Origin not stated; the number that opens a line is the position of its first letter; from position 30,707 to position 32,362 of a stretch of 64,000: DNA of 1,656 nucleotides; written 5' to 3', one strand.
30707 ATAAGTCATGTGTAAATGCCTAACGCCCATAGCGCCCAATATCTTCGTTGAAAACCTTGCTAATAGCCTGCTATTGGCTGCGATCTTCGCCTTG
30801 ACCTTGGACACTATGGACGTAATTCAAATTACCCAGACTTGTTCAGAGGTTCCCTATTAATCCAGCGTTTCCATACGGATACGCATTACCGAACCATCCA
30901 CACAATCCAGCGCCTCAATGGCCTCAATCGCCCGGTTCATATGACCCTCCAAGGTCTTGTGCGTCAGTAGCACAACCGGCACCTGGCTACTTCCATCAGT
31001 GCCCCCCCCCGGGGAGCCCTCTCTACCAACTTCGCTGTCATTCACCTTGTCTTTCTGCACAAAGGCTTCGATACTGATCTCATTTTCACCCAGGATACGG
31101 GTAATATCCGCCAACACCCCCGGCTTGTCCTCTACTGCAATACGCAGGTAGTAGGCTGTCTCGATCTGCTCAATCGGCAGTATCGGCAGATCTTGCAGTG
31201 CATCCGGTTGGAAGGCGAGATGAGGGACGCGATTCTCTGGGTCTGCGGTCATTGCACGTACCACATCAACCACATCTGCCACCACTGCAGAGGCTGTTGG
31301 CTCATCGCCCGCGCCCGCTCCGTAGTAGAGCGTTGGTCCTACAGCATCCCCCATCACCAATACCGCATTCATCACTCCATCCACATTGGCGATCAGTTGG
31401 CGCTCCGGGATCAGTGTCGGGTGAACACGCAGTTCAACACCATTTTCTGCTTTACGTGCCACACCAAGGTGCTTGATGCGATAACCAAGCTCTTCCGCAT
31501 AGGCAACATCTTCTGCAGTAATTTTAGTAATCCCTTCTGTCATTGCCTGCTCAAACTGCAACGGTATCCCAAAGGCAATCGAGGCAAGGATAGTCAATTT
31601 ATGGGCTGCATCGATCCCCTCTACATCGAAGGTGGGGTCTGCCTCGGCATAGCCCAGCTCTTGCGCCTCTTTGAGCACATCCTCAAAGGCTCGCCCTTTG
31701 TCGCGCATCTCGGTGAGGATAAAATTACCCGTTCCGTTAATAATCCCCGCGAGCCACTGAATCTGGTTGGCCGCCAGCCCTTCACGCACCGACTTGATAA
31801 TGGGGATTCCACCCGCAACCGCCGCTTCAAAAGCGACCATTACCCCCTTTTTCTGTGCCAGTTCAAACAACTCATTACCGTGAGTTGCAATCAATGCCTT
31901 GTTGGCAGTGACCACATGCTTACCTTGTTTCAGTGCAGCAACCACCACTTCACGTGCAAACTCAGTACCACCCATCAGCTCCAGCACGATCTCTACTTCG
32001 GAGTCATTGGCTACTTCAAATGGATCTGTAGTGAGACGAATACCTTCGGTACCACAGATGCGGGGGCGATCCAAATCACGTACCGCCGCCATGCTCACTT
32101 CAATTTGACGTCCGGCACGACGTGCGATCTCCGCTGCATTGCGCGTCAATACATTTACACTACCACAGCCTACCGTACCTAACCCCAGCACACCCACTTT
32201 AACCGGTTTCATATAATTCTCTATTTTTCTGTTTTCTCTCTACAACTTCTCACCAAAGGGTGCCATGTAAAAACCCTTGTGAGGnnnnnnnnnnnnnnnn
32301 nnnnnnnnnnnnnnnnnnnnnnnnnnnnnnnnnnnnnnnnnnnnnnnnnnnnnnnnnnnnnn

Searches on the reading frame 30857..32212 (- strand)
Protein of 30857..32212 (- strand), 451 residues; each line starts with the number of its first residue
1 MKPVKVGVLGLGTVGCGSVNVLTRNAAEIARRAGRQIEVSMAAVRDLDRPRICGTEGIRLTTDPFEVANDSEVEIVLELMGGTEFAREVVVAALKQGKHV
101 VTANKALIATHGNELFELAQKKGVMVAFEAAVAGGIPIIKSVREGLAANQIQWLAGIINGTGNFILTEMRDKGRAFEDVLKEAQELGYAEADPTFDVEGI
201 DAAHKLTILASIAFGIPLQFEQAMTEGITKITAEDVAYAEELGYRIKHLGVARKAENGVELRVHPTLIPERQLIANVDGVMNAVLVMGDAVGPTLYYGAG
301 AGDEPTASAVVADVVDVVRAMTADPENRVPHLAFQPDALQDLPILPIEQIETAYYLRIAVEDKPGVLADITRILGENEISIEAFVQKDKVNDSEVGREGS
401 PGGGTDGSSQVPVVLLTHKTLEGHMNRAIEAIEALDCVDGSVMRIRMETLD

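Call 34: search_protein_families(library=pfam, proteins=[window:30857-32212:-])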
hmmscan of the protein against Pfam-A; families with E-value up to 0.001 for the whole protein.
window:30857-32212:- (451 aa): 4 families
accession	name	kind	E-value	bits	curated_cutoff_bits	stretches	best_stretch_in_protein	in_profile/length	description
PF00742.24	Homoserine_dh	-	3e-66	223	22.9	1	137-315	1-173/173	Homoserine dehydrogenase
PF03447.22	NAD_binding_3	-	2.8e-19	70.4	24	1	10-129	1-116/116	Homoserine dehydrogenase, NAD binding domain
PF01842.31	ACT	-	1.9e-08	34.3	27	1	354-388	1-35/66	ACT domain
PF22629.2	ACT_AHAS_ss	-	0.00011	22.8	27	1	356-384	1-29/67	AHAS small subunit-like ACT domain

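Call 39: find_encoding_contigs(protein=window:30857-32212:-, flank=2000, max_places=10)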
Protein window:30857-32212:- (451 aa): 24 contigs read that carry it; 4 places shown.
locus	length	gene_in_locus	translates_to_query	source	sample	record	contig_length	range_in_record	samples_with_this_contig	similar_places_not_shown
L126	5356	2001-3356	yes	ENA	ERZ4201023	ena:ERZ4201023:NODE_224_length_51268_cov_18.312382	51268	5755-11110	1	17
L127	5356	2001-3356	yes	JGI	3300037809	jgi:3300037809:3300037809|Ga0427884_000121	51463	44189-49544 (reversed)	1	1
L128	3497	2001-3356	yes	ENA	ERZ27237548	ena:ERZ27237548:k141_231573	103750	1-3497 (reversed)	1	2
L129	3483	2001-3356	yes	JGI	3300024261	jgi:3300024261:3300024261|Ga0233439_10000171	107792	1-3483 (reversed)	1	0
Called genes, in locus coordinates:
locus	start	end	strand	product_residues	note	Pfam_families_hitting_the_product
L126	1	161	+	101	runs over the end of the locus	PF00355:Rieske, PF13806:Rieske_2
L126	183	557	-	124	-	PF04430:DUF498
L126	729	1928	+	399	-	PF00155:Aminotran_1_2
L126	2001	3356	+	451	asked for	PF03447:NAD_binding_3, PF00742:Homoserine_dh, PF01842:ACT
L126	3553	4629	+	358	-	PF00291:PALP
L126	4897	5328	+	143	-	-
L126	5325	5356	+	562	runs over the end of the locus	PF01368:DHH, PF02272:DHHA1, PF17768:RecJ_OB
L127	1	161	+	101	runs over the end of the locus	PF00355:Rieske, PF13806:Rieske_2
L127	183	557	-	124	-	PF04430:DUF498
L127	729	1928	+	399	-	PF00155:Aminotran_1_2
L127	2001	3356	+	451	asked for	PF03447:NAD_binding_3, PF00742:Homoserine_dh, PF01842:ACT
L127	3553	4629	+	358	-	PF00291:PALP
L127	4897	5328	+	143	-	-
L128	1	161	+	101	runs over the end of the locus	PF00355:Rieske, PF13806:Rieske_2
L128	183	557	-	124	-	PF04430:DUF498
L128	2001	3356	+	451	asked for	PF03447:NAD_binding_3, PF00742:Homoserine_dh, PF01842:ACT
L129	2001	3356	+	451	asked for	PF03447:NAD_binding_3, PF00742:Homoserine_dh, PF01842:ACT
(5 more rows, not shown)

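Call 40: find_homologous_proteins(query=window:30857-32212:-, max_evalue=1e-100)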
Query window:30857-32212:- (451 aa): 8000 proteins with E <= 1e-100 among 8000 candidates; the best 120 are listed.
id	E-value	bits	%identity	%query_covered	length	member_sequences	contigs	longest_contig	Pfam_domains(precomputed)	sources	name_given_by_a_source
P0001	4.1e-249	844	-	-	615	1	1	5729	PF22468.3,PF22629.3,PF13291.13,PF01842.32,PF00742.25,PF13840.13,PF03447.23,PF13740.13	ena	-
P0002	1.1e-246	836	88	100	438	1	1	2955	PF22629.3,PF01842.32,PF00742.25,PF03447.23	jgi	jgi:homoserine dehydrogenase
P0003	9.1e-244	827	87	100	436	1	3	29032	PF01842.32,PF00742.25,PF03447.23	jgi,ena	jgi:homoserine dehydrogenase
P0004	2.6e-243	825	87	100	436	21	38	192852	PF01842.32,PF00742.25,PF03447.23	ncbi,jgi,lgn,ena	-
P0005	1.2e-242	823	85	100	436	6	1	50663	PF01842.32,PF00742.25,PF03447.23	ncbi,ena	-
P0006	2.7e-238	809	86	100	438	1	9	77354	PF22629.3,PF01842.32,PF00742.25,PF03447.23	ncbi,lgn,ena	-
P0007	2.5e-232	789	81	100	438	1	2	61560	PF22629.3,PF01842.32,PF00742.25,PF03435.25,PF03447.23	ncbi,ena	-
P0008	4.2e-230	782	81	100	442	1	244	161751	PF22629.3,PF01842.32,PF00742.25,PF03447.23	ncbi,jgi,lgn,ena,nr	ncbi:MAG: homoserine dehydrogenase [Thiotrichales bacterium]|jgi:homoserine dehydrogenase|nr:homoser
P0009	6.1e-230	781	81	100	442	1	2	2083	PF22629.3,PF01842.32,PF00742.25,PF03447.23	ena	-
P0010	7.5e-230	781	81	100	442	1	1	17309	PF22629.3,PF01842.32,PF00742.25,PF03447.23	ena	-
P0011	1.6e-229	780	81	100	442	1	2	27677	PF22629.3,PF01842.32,PF00742.25,PF03447.23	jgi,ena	-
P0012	4.9e-229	778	81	100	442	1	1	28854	PF22629.3,PF01842.32,PF00742.25,PF03447.23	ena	-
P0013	9.7e-213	725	77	100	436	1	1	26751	PF22629.3,PF01842.32,PF00742.25,PF03447.23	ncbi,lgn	-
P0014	3.3e-211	720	77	100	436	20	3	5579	PF01842.32,PF00742.25,PF03447.23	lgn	-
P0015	6.8e-211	719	75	100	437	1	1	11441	PF01408.29,PF22629.3,PF01842.32,PF00742.25,PF03447.23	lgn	-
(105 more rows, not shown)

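Call 41: find_encoding_contigs(protein=P0004, flank=2500, max_places=4)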
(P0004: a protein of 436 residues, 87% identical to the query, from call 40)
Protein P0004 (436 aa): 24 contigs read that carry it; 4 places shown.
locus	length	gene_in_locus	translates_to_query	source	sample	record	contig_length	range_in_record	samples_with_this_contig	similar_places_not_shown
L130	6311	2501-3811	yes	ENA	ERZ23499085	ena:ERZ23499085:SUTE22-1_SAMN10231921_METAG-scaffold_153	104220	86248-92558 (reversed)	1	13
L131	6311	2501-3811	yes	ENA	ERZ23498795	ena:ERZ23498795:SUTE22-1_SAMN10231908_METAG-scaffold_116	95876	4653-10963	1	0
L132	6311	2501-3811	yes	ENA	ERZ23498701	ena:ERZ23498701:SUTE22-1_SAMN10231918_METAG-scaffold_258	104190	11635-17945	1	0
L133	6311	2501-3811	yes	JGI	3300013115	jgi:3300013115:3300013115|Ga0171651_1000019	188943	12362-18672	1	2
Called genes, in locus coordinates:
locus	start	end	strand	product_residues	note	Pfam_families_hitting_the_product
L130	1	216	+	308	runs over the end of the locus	PF01476:LysM, PF01551:Peptidase_M23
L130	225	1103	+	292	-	PF00140:Sigma70_r1_2, PF04542:Sigma70_r2, PF04539:Sigma70_r3, PF04545:Sigma70_r4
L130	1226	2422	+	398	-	PF00155:Aminotran_1_2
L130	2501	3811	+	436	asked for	PF03447:NAD_binding_3, PF00742:Homoserine_dh, PF01842:ACT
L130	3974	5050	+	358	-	PF00291:PALP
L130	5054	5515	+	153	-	-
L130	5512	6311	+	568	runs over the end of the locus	PF01368:DHH, PF02272:DHHA1, PF17768:RecJ_OB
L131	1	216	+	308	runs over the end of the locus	PF01476:LysM, PF01551:Peptidase_M23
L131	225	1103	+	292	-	PF00140:Sigma70_r1_2, PF04542:Sigma70_r2, PF04539:Sigma70_r3, PF04545:Sigma70_r4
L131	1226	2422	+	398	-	PF00155:Aminotran_1_2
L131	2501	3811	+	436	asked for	PF03447:NAD_binding_3, PF00742:Homoserine_dh, PF01842:ACT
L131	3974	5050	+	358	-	PF00291:PALP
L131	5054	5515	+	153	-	-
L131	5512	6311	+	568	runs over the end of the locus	PF01368:DHH, PF02272:DHHA1, PF17768:RecJ_OB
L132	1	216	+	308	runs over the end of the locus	PF01476:LysM, PF01551:Peptidase_M23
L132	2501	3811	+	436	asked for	PF03447:NAD_binding_3, PF00742:Homoserine_dh, PF01842:ACT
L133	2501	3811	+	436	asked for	PF03447:NAD_binding_3, PF00742:Homoserine_dh, PF01842:ACT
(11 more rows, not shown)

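Call 42: find_encoding_contigs(protein=P0008, flank=2500, max_places=4)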
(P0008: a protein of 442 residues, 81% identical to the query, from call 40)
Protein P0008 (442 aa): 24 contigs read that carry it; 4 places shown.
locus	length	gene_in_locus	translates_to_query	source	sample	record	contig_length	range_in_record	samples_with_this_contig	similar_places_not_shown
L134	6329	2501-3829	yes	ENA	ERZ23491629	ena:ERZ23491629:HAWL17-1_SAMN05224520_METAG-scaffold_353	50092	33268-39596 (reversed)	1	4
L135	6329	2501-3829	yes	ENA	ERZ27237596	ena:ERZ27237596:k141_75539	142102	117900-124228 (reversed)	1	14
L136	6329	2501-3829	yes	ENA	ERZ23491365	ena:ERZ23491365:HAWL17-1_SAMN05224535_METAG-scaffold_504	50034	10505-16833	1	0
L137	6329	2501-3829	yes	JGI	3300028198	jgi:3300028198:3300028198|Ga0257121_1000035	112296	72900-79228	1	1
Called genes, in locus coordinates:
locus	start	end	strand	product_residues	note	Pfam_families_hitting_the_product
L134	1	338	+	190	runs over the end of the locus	PF09335:VTT_dom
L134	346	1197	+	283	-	PF01476:LysM, PF01551:Peptidase_M23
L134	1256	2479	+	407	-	PF00155:Aminotran_1_2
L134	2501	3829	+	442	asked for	PF03447:NAD_binding_3, PF00742:Homoserine_dh, PF22629:ACT_AHAS_ss (faint), PF01842:ACT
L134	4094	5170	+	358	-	PF00291:PALP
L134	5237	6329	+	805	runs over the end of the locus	PF13188:PAS_8 (faint), PF00989:PAS, PF13426:PAS_9, PF02518:HATPase_c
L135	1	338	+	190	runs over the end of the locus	PF09335:VTT_dom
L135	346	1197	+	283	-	PF01476:LysM, PF01551:Peptidase_M23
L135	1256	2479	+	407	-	PF00155:Aminotran_1_2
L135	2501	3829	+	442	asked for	PF03447:NAD_binding_3, PF00742:Homoserine_dh, PF22629:ACT_AHAS_ss (faint), PF01842:ACT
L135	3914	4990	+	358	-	PF00291:PALP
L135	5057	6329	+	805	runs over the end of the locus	PF13188:PAS_8 (faint), PF00989:PAS, PF13426:PAS_9, PF02518:HATPase_c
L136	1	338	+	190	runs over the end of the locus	PF09335:VTT_dom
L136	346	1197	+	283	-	PF01476:LysM, PF01551:Peptidase_M23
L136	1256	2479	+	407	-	PF00155:Aminotran_1_2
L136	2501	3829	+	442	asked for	PF03447:NAD_binding_3, PF00742:Homoserine_dh, PF22629:ACT_AHAS_ss (faint), PF01842:ACT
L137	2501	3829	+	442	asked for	PF03447:NAD_binding_3, PF00742:Homoserine_dh, PF22629:ACT_AHAS_ss (faint), PF01842:ACT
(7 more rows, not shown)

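Call 43: find_encoding_contigs(protein=P0006, flank=2500, max_places=4)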
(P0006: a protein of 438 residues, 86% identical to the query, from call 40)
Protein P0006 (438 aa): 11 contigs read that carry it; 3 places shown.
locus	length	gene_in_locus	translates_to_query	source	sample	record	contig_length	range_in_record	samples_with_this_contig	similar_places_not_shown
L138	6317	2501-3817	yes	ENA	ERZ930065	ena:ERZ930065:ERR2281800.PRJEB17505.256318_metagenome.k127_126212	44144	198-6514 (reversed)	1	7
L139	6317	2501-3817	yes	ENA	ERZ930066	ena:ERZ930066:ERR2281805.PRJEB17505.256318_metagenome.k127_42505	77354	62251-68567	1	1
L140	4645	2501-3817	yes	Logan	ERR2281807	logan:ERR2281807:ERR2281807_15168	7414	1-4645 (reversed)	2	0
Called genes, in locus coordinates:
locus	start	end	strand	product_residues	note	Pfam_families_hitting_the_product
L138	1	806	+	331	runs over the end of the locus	PF12802:MarR_2 (weak), PF12840:HTH_20 (faint), PF02661:Fic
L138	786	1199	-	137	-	PF04430:DUF498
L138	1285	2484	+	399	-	PF00155:Aminotran_1_2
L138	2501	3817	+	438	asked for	PF03447:NAD_binding_3, PF00742:Homoserine_dh, PF01842:ACT, PF22629:ACT_AHAS_ss (weak)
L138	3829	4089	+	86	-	PF13711:DUF4160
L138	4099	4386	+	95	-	PF10387:DUF2442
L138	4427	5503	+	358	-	PF00291:PALP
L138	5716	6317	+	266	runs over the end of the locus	?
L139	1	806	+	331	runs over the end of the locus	PF12802:MarR_2 (weak), PF12840:HTH_20 (faint), PF02661:Fic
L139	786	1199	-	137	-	PF04430:DUF498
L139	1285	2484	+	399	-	PF00155:Aminotran_1_2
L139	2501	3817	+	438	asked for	PF03447:NAD_binding_3, PF00742:Homoserine_dh, PF01842:ACT, PF22629:ACT_AHAS_ss (weak)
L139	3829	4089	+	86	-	PF13711:DUF4160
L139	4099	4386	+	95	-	PF10387:DUF2442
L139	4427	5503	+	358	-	PF00291:PALP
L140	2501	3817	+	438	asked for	PF03447:NAD_binding_3, PF00742:Homoserine_dh, PF01842:ACT, PF22629:ACT_AHAS_ss (weak)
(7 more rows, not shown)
